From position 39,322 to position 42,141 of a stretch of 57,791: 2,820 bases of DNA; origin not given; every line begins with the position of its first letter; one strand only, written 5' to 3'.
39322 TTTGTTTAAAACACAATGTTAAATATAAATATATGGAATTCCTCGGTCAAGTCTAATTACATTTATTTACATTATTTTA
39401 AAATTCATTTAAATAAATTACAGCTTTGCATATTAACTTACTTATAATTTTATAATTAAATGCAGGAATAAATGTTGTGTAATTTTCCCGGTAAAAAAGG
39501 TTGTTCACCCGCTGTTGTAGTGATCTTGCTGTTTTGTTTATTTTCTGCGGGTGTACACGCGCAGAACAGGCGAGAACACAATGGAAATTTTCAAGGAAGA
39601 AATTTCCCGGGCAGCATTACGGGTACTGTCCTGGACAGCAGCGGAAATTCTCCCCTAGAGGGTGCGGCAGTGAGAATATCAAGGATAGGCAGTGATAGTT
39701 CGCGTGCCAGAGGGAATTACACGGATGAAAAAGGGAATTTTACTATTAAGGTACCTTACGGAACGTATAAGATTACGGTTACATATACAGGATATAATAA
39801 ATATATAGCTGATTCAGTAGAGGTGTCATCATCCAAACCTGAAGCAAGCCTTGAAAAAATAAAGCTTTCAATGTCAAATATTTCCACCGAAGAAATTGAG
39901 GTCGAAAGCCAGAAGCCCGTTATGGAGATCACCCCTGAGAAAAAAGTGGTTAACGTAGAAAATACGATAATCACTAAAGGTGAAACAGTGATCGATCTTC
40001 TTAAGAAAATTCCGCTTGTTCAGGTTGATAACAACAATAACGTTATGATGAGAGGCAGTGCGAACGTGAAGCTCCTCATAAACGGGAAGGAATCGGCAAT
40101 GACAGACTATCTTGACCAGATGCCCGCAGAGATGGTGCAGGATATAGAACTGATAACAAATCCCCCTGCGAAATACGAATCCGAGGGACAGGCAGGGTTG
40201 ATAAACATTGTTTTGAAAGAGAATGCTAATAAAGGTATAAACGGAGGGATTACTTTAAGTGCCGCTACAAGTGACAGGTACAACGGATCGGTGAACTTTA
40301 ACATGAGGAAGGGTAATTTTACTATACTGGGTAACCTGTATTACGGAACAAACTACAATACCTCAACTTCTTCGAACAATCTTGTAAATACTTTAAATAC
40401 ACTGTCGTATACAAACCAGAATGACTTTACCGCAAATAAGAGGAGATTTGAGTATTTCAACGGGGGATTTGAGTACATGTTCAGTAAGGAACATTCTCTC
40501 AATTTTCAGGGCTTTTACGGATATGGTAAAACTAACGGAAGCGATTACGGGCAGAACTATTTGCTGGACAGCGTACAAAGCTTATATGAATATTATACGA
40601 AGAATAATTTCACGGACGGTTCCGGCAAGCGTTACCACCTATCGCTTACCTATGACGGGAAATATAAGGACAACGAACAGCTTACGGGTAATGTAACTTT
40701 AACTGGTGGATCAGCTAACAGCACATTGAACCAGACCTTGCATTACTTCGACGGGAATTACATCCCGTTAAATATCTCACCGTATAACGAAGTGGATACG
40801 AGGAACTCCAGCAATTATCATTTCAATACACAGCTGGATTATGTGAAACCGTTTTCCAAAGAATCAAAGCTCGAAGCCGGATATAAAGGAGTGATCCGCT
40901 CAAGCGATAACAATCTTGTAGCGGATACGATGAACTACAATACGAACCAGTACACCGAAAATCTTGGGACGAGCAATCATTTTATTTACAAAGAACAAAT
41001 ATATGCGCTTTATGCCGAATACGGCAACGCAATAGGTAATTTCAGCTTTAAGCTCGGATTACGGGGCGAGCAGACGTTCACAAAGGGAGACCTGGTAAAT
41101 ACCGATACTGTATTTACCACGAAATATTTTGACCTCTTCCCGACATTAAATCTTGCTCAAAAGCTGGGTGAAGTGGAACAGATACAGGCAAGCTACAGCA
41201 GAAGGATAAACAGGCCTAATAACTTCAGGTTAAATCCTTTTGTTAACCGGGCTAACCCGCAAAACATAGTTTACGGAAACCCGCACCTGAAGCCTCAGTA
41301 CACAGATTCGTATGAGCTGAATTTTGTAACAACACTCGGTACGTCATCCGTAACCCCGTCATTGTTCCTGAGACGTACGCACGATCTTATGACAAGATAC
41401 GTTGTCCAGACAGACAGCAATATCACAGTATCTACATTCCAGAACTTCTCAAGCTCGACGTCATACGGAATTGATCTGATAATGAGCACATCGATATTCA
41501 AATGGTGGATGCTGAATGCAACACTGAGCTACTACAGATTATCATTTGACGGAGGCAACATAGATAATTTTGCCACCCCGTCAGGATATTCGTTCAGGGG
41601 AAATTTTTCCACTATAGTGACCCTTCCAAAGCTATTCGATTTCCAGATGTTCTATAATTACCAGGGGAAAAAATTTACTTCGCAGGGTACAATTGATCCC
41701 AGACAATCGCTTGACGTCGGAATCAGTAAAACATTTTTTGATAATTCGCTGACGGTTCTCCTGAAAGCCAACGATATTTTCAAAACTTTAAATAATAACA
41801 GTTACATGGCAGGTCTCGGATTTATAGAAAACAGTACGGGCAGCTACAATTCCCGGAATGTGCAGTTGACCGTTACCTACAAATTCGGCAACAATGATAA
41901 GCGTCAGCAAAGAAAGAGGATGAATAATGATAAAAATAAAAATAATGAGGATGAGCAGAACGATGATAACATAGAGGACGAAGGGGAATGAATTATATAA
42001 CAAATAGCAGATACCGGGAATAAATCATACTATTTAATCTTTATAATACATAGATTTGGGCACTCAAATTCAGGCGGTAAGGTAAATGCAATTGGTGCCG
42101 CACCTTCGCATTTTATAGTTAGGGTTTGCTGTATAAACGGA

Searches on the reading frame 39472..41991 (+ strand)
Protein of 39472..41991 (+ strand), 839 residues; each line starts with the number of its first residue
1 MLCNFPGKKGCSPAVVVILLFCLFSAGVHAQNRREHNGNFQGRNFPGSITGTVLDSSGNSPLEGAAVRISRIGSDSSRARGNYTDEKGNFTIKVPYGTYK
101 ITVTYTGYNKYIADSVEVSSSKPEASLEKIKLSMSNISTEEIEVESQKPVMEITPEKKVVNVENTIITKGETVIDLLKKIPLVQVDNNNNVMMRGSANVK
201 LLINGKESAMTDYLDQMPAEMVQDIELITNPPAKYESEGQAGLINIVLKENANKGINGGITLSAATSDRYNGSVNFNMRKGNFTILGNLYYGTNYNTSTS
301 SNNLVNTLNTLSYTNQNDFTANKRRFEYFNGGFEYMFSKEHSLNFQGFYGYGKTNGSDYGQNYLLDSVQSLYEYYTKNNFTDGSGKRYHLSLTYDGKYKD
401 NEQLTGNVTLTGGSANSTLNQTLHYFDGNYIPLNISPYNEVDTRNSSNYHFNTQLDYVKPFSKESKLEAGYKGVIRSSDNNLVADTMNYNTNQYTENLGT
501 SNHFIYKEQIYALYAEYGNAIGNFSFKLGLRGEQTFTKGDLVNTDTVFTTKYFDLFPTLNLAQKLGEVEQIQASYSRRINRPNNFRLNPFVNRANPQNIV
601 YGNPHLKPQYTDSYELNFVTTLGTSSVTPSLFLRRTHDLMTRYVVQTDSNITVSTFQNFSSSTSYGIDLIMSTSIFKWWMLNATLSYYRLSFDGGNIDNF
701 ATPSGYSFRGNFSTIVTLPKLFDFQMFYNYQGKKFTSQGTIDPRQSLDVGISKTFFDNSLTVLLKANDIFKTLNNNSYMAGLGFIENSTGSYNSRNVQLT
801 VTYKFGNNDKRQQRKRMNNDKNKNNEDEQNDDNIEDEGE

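Call 16: search_protein_families(library=pfam, proteins=[window:39472-41991:+], max_evalue=0.00001)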
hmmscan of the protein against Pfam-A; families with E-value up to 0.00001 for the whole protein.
window:39472-41991:+ (839 aa): 5 families
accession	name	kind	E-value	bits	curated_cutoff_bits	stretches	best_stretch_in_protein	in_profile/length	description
PF14905.12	OMP_b-brl_3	-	7e-100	335.4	27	1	399-803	5-408/408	Outer membrane protein beta-barrel family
PF00593.30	TonB_dep_Rec_b-barrel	-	1.4e-16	61.9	27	1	348-753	19-421/436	TonB dependent receptor-like, beta-barrel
PF13620.12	CarboxypepD_reg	-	4.9e-14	52.9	32.3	1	48-123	1-74/82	Carboxypeptidase regulatory-like domain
PF13715.12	CarbopepD_reg_2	-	1.2e-12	48.1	32.2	1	49-142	1-86/88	CarboxypepD_reg-like domain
PF07715.20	Plug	-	9.8e-06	26.5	23.9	1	159-242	11-106/107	TonB-dependent Receptor Plug Domain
